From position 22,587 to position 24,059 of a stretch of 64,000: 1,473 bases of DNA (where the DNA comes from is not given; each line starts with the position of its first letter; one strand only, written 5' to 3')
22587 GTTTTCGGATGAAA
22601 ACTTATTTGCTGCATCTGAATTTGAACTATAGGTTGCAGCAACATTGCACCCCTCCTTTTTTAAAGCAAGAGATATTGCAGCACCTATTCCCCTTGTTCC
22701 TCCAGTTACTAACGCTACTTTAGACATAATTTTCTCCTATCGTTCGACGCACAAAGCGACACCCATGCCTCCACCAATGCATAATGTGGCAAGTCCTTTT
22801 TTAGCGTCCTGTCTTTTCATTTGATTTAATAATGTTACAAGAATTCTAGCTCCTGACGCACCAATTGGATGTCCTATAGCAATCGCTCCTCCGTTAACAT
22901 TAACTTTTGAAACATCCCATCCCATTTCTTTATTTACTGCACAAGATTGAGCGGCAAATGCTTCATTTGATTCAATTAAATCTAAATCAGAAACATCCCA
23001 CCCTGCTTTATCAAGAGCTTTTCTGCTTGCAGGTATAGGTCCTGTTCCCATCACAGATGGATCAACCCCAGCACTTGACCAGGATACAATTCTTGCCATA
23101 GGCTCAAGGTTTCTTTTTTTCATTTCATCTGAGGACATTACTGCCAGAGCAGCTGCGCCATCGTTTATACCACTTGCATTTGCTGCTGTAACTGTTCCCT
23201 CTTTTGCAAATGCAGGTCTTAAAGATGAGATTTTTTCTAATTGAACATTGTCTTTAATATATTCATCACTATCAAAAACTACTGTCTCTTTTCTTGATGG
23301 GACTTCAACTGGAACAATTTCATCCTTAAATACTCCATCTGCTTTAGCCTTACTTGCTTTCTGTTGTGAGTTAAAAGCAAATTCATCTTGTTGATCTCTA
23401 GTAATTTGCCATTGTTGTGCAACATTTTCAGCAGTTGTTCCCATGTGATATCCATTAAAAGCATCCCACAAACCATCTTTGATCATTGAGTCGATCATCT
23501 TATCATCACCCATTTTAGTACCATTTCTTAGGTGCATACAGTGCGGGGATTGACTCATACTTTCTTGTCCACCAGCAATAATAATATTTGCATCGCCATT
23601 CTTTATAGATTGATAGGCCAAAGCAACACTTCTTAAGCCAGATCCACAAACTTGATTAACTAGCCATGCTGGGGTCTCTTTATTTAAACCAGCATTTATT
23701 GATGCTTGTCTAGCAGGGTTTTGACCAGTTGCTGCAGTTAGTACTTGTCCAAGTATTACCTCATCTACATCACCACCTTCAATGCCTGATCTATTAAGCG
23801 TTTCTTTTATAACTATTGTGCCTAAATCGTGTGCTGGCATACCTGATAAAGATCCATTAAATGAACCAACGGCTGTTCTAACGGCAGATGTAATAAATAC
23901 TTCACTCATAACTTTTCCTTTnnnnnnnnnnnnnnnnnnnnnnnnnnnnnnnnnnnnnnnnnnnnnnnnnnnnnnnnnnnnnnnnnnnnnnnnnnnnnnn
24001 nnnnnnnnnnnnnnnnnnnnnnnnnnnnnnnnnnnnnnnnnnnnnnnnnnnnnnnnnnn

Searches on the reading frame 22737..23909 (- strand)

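Call 79: search_protein_families(library=pfam, proteins=[window:22737-23909:-], max_evalue=1e-8)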
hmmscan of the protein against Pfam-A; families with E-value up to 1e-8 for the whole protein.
window:22737-23909:- (390 aa): 2 families
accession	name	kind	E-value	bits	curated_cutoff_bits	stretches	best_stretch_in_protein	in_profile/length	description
PF00108.29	Thiolase_N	-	2.8e-103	345.3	26.4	1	4-260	1-259/260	Thiolase, N-terminal domain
PF02803.24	Thiolase_C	-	5.1e-54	181.6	27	1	269-390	2-123/123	Thiolase, C-terminal domain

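Call 82: search_protein_families(library=ncbifam, proteins=[window:22737-23909:-], max_evalue=1e-15)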
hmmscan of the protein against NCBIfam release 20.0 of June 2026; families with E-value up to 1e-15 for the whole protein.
window:22737-23909:- (390 aa): 31 families (the best 25 are shown)
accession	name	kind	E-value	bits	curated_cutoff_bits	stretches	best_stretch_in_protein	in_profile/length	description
NF004206.0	PRK05656.1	subfamily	6.8e-167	555.5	688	1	1-390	1-392/392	acetyl-CoA C-acetyltransferase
NF005152.0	PRK06633.1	equivalog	2.3e-164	546.7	675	1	3-389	4-390/392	acetyl-CoA C-acetyltransferase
NF006552.0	PRK09051.1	subfamily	1.5e-150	501.9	565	1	2-390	4-394/395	beta-ketothiolase BktB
TIGR01930.1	AcCoA-C-Actrans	subfamily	2.4e-146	487.6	240.55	1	6-389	1-385/385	acetyl-CoA C-acyltransferase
NF042999.1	bketothiol_BktB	equivalog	1.4e-140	469.1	725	1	2-390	3-393/394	beta-ketothiolase BktB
NF006086.0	PRK08235.1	equivalog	1.6e-127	425.9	526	1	1-389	1-391/393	acetyl-CoA C-acetyltransferase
NF004853.0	PRK06205.1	subfamily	1.6e-120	402.8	551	1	1-390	1-402/404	acetyl-CoA C-acetyltransferase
NF005404.0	PRK06954.1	subfamily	2.7e-116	388.9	687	1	3-389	8-395/397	acetyl-CoA C-acetyltransferase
TIGR02430.1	pcaF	equivalog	2.8e-116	388.8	597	1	3-390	2-399/400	3-oxoadipyl-CoA thiolase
NF006551.0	PRK09050.1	subfamily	5.7e-116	387.9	605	1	1-390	1-400/401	3-oxoadipyl-CoA thiolase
NF042967.1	AcCoAtase_PhaA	equivalog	1.9e-115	386.2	740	1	1-390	1-395/396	acetyl-CoA acetyltransferase PhaA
NF005805.0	PRK07661.1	equivalog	1.1e-105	353.8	633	1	1-388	1-388/391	acetyl-CoA C-acetyltransferase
NF005033.0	PRK06445.1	equivalog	1.8e-101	340.2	511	1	26-390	33-394/395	acetyl-CoA C-acetyltransferase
NF006553.0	PRK09052.1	equivalog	3.2e-99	332.6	567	1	2-390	6-398/399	acetyl-CoA C-acyltransferase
NF006001.0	PRK08131.1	equivalog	4.5e-99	332.1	622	1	1-390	1-399/401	3-oxoadipyl-CoA thiolase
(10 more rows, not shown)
